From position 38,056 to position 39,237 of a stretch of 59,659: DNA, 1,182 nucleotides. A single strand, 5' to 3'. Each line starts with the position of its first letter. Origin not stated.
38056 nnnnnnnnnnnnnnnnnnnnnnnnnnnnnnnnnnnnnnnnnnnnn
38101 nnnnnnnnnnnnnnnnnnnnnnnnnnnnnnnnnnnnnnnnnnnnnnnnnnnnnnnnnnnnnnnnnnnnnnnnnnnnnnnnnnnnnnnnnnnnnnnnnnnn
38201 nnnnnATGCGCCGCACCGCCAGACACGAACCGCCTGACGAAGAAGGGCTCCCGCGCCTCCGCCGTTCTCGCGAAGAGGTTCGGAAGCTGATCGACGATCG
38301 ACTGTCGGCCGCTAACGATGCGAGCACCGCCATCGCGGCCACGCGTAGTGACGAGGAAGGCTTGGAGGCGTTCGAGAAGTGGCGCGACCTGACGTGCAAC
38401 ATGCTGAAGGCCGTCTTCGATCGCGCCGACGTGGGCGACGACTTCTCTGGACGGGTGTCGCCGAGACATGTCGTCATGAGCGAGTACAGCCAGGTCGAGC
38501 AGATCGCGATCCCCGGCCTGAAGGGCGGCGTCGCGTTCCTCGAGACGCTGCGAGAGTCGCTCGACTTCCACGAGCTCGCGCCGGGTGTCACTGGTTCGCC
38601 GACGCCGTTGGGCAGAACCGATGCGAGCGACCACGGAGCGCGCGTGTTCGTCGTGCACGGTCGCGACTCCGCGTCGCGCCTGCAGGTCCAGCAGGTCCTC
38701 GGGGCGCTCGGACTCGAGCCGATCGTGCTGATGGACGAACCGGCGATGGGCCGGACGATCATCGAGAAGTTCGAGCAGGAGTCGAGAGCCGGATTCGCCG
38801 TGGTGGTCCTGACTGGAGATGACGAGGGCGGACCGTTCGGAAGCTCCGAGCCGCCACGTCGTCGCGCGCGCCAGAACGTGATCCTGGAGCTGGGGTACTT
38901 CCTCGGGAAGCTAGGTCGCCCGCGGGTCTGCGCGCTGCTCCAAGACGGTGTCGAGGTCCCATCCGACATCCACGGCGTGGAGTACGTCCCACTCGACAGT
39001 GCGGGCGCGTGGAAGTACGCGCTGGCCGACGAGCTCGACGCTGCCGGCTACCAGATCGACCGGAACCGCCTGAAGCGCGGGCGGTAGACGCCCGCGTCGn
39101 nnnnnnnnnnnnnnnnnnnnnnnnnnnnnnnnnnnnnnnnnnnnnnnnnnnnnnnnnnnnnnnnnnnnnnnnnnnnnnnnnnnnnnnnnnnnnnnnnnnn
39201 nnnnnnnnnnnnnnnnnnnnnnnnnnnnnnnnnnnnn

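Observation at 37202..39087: Divergent trypsin-like protease / TIR-like (Cap12-PycTIR-type) gene pair carried as integrase cargo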

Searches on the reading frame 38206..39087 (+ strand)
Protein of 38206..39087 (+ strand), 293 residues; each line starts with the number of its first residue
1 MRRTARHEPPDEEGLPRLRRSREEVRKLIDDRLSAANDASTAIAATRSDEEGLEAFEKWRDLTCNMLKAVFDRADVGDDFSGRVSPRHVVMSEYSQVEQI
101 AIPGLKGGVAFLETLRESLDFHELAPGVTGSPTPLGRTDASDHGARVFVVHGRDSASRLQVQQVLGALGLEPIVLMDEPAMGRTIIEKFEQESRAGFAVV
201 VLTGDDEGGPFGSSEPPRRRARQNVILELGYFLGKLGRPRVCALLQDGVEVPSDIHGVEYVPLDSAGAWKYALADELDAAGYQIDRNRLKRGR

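Call 4: search_protein_families(library=pfam, proteins=[window:38206-39087:+], max_evalue=0.01)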
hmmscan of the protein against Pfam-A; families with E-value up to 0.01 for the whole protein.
window:38206-39087:+ (293 aa): 1 family
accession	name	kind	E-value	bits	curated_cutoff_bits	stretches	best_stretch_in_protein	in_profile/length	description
PF10137.14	CAP12-PCTIR_TIR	-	3.5e-32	111.3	24.7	1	146-264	1-118/119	CAP12/Pycsar effector protein, TIR domain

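Call 5: search_protein_families(library=padloc, proteins=[window:38206-39087:+], max_evalue=0.01)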
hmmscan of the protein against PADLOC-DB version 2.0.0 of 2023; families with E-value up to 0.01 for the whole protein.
window:38206-39087:+ (293 aa): 9 families
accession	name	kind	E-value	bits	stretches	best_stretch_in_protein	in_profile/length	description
PDLC05005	PDC-S35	-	3.6e-64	215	1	42-289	20-262/264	-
PDLC05007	PDC-S35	-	2.9e-60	202.3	1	143-289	132-277/278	-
PDLC05004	PDC-S35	-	2.3e-57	192.6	1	140-287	115-262/265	-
PDLC05006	PDC-S35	-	1.8e-46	156.4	1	139-288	77-230/231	-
PDLC05003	PDC-S35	-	4.8e-39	132.4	1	138-289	83-240/245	-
PDLC00731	Effector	-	6.7e-12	43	1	185-284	197-294/306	TIR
PDLC00729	Effector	-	2.3e-11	41.7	1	192-267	54-126/310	TIR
PDLC00732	Effector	-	6.9e-09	33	1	180-261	188-269/301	TIR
PDLC02371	PycTIR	-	6.5e-08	30.3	1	180-289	188-283/288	-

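Call 6: search_protein_families(library=ncbifam, proteins=[window:38206-39087:+], max_evalue=0.01)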
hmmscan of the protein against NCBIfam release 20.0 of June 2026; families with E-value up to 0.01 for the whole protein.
window:38206-39087:+ (293 aa): 2 families
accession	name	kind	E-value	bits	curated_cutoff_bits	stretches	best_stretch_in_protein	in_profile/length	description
NF050171.1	CDNTAsCap12CFB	equivalog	9e-08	31.7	450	1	219-263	78-122/305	CBASS system CD-NTase-associated NAD(+) hydrolase Cap12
NF050172.1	CDNTAsCap12CFB2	equivalog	1.4e-07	31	450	1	195-261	55-118/312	CBASS system CD-NTase-associated NAD(+) hydrolase Cap12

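Call 15: find_homologous_proteins(query=window:38206-39087:+)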
Query window:38206-39087:+ (293 aa): 5683 proteins with E <= 0.001 among 8000 candidates; the best 120 are listed.
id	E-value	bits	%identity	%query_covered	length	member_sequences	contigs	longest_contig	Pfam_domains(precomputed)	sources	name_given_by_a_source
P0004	4.9e-190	648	100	100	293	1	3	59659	PF10137.15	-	-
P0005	1.2e-55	207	45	96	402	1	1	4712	PF10137.15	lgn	-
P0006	4.2e-55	205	40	97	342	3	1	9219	PF10137.15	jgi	jgi:predicted nucleotide-binding protein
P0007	5.9e-55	205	43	97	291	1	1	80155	PF10137.15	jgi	jgi:predicted nucleotide-binding protein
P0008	7.2e-54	201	45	96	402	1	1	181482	PF10137.15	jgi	jgi:predicted nucleotide-binding protein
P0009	1.2e-53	200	44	90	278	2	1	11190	PF10137.15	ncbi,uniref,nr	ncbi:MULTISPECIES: nucleotide-binding protein [Paraburkholderia]|uniref:nucleotide-binding protein n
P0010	1.2e-53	200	42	95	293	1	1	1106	PF10137.15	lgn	-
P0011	2.1e-53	200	61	52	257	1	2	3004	PF10137.15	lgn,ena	-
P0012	3.1e-53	199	40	97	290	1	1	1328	PF10137.15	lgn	-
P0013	7.2e-53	198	42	98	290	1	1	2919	PF10137.15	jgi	jgi:predicted nucleotide-binding protein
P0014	8.6e-53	197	45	93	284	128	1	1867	PF10137.15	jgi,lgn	jgi:predicted nucleotide-binding protein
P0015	1.6e-52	197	39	98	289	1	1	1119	PF10137.15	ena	-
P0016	1.8e-52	196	42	88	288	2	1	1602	PF10137.15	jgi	-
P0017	1.0e-51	194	42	96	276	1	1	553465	PF10137.15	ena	-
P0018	1.0e-51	194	41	93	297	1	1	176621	PF10137.15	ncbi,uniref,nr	ncbi:putative nucleotide-binding protein containing TIR-like domain [Paraburkholderia ribeironis]|un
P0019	1.1e-51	194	41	93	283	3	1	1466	PF10137.15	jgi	jgi:predicted nucleotide-binding protein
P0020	1.9e-51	193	43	84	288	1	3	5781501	PF10137.15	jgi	jgi:predicted nucleotide-binding protein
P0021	2.5e-51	193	42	97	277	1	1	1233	PF10137.15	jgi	jgi:predicted nucleotide-binding protein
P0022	2.6e-51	193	44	93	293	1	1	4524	PF10137.15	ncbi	-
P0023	2.8e-51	192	41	93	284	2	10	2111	PF10137.15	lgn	-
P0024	3.0e-51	192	42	99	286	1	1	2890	PF10137.15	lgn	-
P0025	6.1e-51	191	42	94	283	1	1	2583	PF10137.15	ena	-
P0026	8.4e-51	191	44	93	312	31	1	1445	PF10137.15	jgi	jgi:predicted nucleotide-binding protein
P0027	2.5e-50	189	38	94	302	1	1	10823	PF10137.15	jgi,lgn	-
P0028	4.4e-50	189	37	98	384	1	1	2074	PF10137.15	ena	-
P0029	5.6e-50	188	43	90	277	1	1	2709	PF10137.15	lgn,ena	-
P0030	5.8e-50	188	40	97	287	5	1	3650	PF10137.15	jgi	jgi:predicted nucleotide-binding protein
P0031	7.0e-50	188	42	90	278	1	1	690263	PF10137.15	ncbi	ncbi:UNVERIFIED_ORG: putative nucleotide-binding protein [Burkholderia sp. 1263]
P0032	7.8e-50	188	41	98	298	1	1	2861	PF10137.15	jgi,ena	-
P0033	8.5e-50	188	38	96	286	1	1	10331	PF10137.15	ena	-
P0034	1.0e-49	187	58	54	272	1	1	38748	PF10137.15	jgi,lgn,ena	-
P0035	1.1e-49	187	41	98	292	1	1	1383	PF10137.15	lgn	-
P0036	1.3e-49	187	41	93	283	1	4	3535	PF10137.15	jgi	jgi:predicted nucleotide-binding protein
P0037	1.5e-49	187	44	90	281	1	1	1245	PF10137.15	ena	-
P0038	1.6e-49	187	40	94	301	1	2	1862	PF10137.15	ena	-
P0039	2.0e-49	186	43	90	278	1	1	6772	PF10137.15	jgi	jgi:hypothetical protein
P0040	2.1e-49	186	39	98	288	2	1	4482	PF10137.15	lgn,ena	-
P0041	2.6e-49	186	39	95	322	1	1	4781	PF10137.15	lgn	-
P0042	2.9e-49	186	41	93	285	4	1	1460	PF10137.15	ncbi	-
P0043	4.9e-49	185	41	97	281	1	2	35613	PF10137.15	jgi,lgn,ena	-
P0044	5.3e-49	185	42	93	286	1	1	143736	PF10137.15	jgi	-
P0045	6.4e-49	185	40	97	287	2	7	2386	PF10137.15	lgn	-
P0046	8.8e-49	184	40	96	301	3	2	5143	PF10137.15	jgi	-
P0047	9.4e-49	184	40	96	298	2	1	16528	PF10137.15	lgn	-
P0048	1.1e-48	184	42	79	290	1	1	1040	PF10137.15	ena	-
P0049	1.1e-48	184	36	95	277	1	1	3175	PF10137.15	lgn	-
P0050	1.1e-48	184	58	54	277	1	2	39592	PF10137.15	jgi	jgi:predicted nucleotide-binding protein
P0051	1.2e-48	184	43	88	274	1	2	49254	PF10137.15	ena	-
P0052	1.2e-48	184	40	82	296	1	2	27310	PF10137.15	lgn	-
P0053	1.2e-48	184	39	95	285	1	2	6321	PF10137.15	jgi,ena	jgi:predicted nucleotide-binding protein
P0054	1.3e-48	184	39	99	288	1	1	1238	PF10137.15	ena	-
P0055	1.5e-48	184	39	97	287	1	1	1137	PF10137.15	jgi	jgi:predicted nucleotide-binding protein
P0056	1.6e-48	183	52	63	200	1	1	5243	PF10137.15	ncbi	-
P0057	3.8e-48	182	51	63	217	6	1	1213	PF10137.15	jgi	jgi:predicted nucleotide-binding protein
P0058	3.9e-48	182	44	79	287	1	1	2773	PF10137.15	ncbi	-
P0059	4.0e-48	182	40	93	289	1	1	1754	PF10137.15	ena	-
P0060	4.3e-48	182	43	93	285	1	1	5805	PF10137.15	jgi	jgi:predicted nucleotide-binding protein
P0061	4.8e-48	182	44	90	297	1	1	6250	PF10137.15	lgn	-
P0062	5.1e-48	182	43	81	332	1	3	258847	PF10137.15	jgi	jgi:predicted nucleotide-binding protein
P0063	6.1e-48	182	43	78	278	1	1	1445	PF10137.15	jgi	jgi:predicted nucleotide-binding protein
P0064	6.3e-48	181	37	99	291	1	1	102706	PF10137.15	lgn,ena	-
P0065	6.5e-48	181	51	66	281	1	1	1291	PF10137.15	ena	-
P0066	6.7e-48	181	40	86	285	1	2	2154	PF10137.15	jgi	jgi:predicted nucleotide-binding protein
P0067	6.9e-48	181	41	95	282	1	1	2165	PF10137.15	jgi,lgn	jgi:predicted nucleotide-binding protein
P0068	6.9e-48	181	41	84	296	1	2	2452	PF10137.15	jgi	jgi:predicted nucleotide-binding protein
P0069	7.4e-48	181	38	95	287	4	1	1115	PF10137.15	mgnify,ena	mgnify:FL=1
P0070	8.4e-48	181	42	93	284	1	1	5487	PF10137.15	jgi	jgi:predicted nucleotide-binding protein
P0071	9.3e-48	181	45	79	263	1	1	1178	PF10137.15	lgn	-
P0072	9.4e-48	181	41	87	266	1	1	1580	PF10137.15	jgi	jgi:predicted nucleotide-binding protein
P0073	9.9e-48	181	39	97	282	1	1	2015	PF10137.15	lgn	-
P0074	1.1e-47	181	38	98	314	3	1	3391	PF10137.15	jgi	jgi:predicted nucleotide-binding protein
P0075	1.5e-47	180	41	88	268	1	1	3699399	PF10137.15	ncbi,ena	-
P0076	1.5e-47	180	41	94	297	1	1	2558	PF10137.15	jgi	jgi:hypothetical protein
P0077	1.6e-47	180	39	97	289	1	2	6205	PF10137.15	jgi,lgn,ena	jgi:predicted nucleotide-binding protein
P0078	1.7e-47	180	46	80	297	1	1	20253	PF10137.15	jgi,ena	-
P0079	1.7e-47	180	38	92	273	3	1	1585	PF10137.15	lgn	-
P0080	1.8e-47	180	44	82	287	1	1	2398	PF10137.15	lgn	-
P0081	1.8e-47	180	39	93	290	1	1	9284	PF10137.15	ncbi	-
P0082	1.8e-47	180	41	96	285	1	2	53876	PF10137.15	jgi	jgi:predicted nucleotide-binding protein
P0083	1.9e-47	180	39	98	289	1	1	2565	PF10137.15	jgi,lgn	jgi:predicted nucleotide-binding protein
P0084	2.1e-47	180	38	93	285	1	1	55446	PF10137.15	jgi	jgi:hypothetical protein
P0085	2.2e-47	180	42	96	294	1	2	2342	PF10137.15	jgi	jgi:predicted nucleotide-binding protein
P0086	2.6e-47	179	39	83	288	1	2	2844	PF10137.15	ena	-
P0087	2.6e-47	179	57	56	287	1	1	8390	PF10137.15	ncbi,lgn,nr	ncbi:MAG TPA: nucleotide-binding protein [Longimicrobium sp.]|nr:nucleotide-binding protein [Longimi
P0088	2.7e-47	179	61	49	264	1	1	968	PF10137.15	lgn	-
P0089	3.2e-47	179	53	60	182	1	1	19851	PF10137.15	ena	-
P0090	3.3e-47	179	53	63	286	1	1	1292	PF10137.15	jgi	jgi:predicted nucleotide-binding protein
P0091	3.5e-47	179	39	93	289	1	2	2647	PF10137.15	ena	-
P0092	4.2e-47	179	40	95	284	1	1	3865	PF10137.15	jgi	jgi:predicted nucleotide-binding protein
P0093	4.2e-47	179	45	86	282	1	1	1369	PF10137.15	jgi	jgi:predicted nucleotide-binding protein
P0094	4.3e-47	179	38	96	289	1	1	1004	PF10137.15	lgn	-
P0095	4.4e-47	179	40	79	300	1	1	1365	PF10137.15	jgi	jgi:predicted nucleotide-binding protein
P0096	4.4e-47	179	41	98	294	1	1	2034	PF10137.15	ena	-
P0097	4.8e-47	179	43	80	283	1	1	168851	PF10137.15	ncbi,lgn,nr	ncbi:MAG: nucleotide-binding protein [Chloroflexi bacterium]|nr:nucleotide-binding protein [Chlorofl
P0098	5.3e-47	178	41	93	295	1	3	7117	PF10137.15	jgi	jgi:predicted nucleotide-binding protein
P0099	5.5e-47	178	42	85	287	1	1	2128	PF10137.15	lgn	-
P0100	5.5e-47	178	41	95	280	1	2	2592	PF10137.15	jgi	jgi:predicted nucleotide-binding protein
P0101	6.2e-47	178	41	94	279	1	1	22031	PF10137.15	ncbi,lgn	-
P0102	6.4e-47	178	49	65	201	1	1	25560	PF10137.15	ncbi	-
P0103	6.7e-47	178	41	78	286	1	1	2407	PF10137.15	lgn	-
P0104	7.5e-47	178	44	79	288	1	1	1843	PF10137.15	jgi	jgi:predicted nucleotide-binding protein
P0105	7.7e-47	178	38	97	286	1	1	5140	PF10137.15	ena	-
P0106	9.1e-47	178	45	80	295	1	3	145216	PF10137.15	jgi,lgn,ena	-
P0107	9.2e-47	178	42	78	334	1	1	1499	PF10137.15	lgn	-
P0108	9.7e-47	178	40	97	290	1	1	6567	PF10137.15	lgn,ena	-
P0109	1.0e-46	177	38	98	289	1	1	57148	PF10137.15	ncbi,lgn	-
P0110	1.1e-46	177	42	93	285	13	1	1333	PF10137.15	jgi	jgi:predicted nucleotide-binding protein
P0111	1.1e-46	177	45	79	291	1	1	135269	PF10137.15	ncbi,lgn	-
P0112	1.3e-46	177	55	56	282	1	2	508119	PF10137.15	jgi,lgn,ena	-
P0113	1.5e-46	177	39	91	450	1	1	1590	PF10137.15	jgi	jgi:predicted nucleotide-binding protein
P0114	1.6e-46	177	37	99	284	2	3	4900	PF10137.15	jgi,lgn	jgi:hypothetical protein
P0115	1.7e-46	177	43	80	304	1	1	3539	PF10137.15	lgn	-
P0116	1.8e-46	177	59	49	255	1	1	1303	PF10137.15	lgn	-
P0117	1.8e-46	177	59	49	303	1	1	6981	PF10137.15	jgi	-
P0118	1.9e-46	177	37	98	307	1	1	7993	PF10137.15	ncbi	-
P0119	2.0e-46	177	42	88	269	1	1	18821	PF10137.15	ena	-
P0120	2.0e-46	177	37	98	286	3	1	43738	PF10137.15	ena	-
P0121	2.3e-46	176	38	98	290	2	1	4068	PF10137.15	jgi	jgi:predicted nucleotide-binding protein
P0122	2.4e-46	176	42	85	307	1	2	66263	PF10137.15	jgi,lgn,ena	-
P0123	2.5e-46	176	39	95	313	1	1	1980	PF10137.15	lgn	-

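Call 27: find_related_loci(query=A2, collection=genome_contigs, flank=6000)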
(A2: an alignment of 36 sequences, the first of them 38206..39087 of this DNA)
Query A2 (293 aa) in genome_contigs; peptide patterns used: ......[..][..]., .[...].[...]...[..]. (x = any residue, [..] = any of these).
599 stretches matched a pattern (row limit reached: there are more); 573 encode a relative of the query (tblastn E <= 1e-3); the best 80 are kept; 80 distinct loci.
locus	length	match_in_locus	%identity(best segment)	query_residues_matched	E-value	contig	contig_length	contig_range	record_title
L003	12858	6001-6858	39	10-293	5e-52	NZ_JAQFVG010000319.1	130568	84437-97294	Caballeronia sp. BR00000012568055 Tri_hen_jcf7180000124620, whole genome shotgun sequence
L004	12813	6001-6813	35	22-289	3e-51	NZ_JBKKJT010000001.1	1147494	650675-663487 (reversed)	Chryseobacterium cupriresistens strain EZn1 NODE_1_length_1147494_cov_32.394649, whole genome shotgun sequence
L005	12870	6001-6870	34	2-289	7e-51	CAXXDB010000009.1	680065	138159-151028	MAG: uncultured Tenacibaculum sp. isolate 31d2e8be-d683-4f48-ae22-765b7c2b820c genome assembly, contig: contig_9, whole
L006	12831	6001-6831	37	9-289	2e-50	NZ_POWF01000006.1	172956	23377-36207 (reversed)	Hanstruepera neustonica strain JCM19743 contig6, whole genome shotgun sequence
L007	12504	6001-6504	50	124-289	5e-50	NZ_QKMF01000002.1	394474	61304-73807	Pelagimonas varians strain DSM 23678 Ga0183447_102, whole genome shotgun sequence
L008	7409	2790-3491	42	56-287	6e-50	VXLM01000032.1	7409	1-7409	MAG: Dehalococcoidia bacterium isolate SB0661_bin_13 NODE_5679_length_7409_cov_18.316290, whole genome shotgun sequence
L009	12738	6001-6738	39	43-289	7e-50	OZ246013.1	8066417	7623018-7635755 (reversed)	MAG: Saprospiraceae bacterium isolate e1f2261a-3454-464d-be59-2565730905ce genome assembly, chromosome: 1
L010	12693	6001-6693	42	53-289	1e-48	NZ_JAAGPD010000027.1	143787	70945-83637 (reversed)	Paraburkholderia sp. Tr-20389 NODE_21_length_143787_cov_56.688501/0/0, whole genome shotgun sequence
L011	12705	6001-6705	41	55-289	2e-48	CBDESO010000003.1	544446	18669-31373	MAG: Dehalococcoidia bacterium isolate 8bfb036c-3c01-4255-9848-4c90bd31c741 genome assembly, contig: contig_3, whole gen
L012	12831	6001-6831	38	18-289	2e-48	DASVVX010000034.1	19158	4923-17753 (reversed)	MAG TPA_asm: Allosphingosinicella sp. isolate SMAG_U3355 k141_4599, whole genome shotgun sequence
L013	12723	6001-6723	40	51-288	2e-48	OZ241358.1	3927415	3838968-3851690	MAG: Candidatus Azophilus sp. isolate c4c4d012-86f2-4497-9bb6-2ec6fb926b7a genome assembly, chromosome: 1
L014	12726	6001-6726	37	50-289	2e-48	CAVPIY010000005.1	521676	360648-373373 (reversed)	MAG: uncultured Bacteroidales bacterium isolate MFD00032.bin.1.201 genome assembly, contig: contig_21352, whole genome s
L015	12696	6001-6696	38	59-290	2e-48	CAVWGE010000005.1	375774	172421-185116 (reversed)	MAG: uncultured Chloroflexia bacterium isolate MFD04408.bin.1.9 genome assembly, contig: contig_24942, whole genome shot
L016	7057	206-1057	39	3-289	2e-48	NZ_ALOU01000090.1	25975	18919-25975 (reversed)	Cupriavidus sp. BIS7 contig90, whole genome shotgun sequence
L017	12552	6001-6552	47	104-288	6e-48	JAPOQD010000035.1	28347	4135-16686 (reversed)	MAG: Halieaceae bacterium isolate APA_bin_75 c_000000267113, whole genome shotgun sequence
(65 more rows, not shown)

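Call 50: search_solved_structures(query=A2, max_evalue=0.01, show_alignments=2)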
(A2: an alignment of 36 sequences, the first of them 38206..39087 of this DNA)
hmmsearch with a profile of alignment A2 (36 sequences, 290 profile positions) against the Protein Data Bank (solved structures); distinct sequences matched with E-value up to 0.01: 3.
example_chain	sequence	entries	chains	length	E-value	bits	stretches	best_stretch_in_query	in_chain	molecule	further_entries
9lmq_A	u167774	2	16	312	4.6e-11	46.1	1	189-268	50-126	CD-NTase-associated protein 12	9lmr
7un8_A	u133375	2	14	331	7e-08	35.6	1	196-261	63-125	CD-NTase-associated protein 12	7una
8jsj_A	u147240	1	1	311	4.3e-06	29.8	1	196-259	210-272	PycTIR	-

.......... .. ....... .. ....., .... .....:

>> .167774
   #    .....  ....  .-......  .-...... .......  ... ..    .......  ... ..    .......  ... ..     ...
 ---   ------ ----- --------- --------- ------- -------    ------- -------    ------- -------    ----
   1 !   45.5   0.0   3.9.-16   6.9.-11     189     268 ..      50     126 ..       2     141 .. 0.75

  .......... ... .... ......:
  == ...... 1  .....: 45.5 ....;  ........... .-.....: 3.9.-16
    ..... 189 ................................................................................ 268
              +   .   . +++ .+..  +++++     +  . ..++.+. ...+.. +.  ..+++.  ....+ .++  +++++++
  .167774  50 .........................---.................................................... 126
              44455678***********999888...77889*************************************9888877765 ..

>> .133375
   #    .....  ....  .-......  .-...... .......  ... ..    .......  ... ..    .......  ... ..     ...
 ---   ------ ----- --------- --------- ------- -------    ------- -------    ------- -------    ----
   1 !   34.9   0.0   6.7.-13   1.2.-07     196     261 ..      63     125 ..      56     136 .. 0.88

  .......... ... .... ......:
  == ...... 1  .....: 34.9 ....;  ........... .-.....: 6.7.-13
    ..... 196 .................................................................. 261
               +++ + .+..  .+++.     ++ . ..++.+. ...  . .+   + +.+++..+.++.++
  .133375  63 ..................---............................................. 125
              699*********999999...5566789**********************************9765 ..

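Call 73: search_protein_families(library=phrogs, proteins=[window:38206-39087:+], max_evalue=0.001)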
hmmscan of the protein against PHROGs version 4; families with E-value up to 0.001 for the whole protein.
window:38206-39087:+ (293 aa): 1 family
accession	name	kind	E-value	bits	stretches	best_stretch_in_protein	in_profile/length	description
phrog_16442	-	unknown function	1.8e-47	162.8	1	138-284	139-286/287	-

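Call 88: find_related_loci(query=A2, collection=viral_contigs, flank=6000)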
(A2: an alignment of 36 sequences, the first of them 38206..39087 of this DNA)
Query A2 (293 aa) in viral_contigs; peptide patterns used: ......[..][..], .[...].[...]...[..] (x = any residue, [..] = any of these).
274 stretches matched a pattern; 178 encode a relative of the query (tblastn E <= 1e-3); the best 80 are kept; 80 distinct loci.
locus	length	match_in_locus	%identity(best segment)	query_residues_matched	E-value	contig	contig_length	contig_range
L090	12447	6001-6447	49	141-289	2e-44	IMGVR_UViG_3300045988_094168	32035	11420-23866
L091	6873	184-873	39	56-289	6e-44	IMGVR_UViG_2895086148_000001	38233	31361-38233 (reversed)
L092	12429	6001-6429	53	146-288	2e-43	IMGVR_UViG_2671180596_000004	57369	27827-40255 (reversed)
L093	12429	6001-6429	53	146-288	3e-43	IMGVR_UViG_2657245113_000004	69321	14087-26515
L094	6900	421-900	51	130-291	6e-43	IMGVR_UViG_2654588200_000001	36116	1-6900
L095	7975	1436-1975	46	109-289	6e-43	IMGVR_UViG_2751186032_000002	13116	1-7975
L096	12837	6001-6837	37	6-291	5e-43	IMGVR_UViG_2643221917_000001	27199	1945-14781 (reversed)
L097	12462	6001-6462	51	136-289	2e-42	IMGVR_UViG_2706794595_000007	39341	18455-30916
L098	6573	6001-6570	44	106-293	1e-42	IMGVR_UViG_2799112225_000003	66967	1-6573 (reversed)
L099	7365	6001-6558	45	104-289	2e-42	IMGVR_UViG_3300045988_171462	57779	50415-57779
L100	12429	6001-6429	48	145-289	3e-42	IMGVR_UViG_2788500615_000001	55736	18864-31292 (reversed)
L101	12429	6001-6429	51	146-288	3e-42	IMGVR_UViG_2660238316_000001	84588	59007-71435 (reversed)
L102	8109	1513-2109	43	82-287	8e-42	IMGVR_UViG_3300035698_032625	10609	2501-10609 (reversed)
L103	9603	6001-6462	47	146-289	6e-42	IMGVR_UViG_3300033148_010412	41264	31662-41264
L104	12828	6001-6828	34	15-293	5e-42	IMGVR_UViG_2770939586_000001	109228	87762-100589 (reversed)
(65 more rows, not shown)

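Call 89: find_related_loci(query=A2, collection=metagenome_contigs, flank=6000)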
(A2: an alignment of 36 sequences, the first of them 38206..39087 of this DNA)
Query A2 (293 aa) in metagenome_contigs; peptide patterns used: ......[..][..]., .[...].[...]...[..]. (x = any residue, [..] = any of these).
600 stretches matched a pattern (row limit reached: there are more); 589 encode a relative of the query (tblastn E <= 1e-3); the best 80 are kept; 80 distinct loci.
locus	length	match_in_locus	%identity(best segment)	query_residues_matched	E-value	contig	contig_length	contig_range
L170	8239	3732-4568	41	9-289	4e-56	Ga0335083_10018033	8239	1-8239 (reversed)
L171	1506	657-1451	37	16-273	3e-56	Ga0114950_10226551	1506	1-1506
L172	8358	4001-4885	39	6-289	8e-54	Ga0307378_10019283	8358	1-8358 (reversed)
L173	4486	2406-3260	38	2-289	1e-53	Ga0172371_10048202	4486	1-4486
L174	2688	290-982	42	56-288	2e-52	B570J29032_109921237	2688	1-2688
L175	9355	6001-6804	41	16-289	1e-50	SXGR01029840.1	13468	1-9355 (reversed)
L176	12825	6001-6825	40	18-289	2e-50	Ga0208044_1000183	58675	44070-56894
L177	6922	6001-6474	51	122-289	5e-50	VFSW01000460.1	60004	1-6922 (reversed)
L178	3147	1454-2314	34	2-289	3e-50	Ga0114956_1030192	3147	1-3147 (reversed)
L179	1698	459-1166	44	54-288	1e-50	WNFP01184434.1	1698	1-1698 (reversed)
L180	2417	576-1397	41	16-289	1e-49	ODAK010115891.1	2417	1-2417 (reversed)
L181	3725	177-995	34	17-289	4e-49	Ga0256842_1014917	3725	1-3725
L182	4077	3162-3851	40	59-289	2e-49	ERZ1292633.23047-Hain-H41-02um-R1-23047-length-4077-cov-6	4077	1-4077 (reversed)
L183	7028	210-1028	36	16-289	9e-49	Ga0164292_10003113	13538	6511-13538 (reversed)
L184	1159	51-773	40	46-288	2e-51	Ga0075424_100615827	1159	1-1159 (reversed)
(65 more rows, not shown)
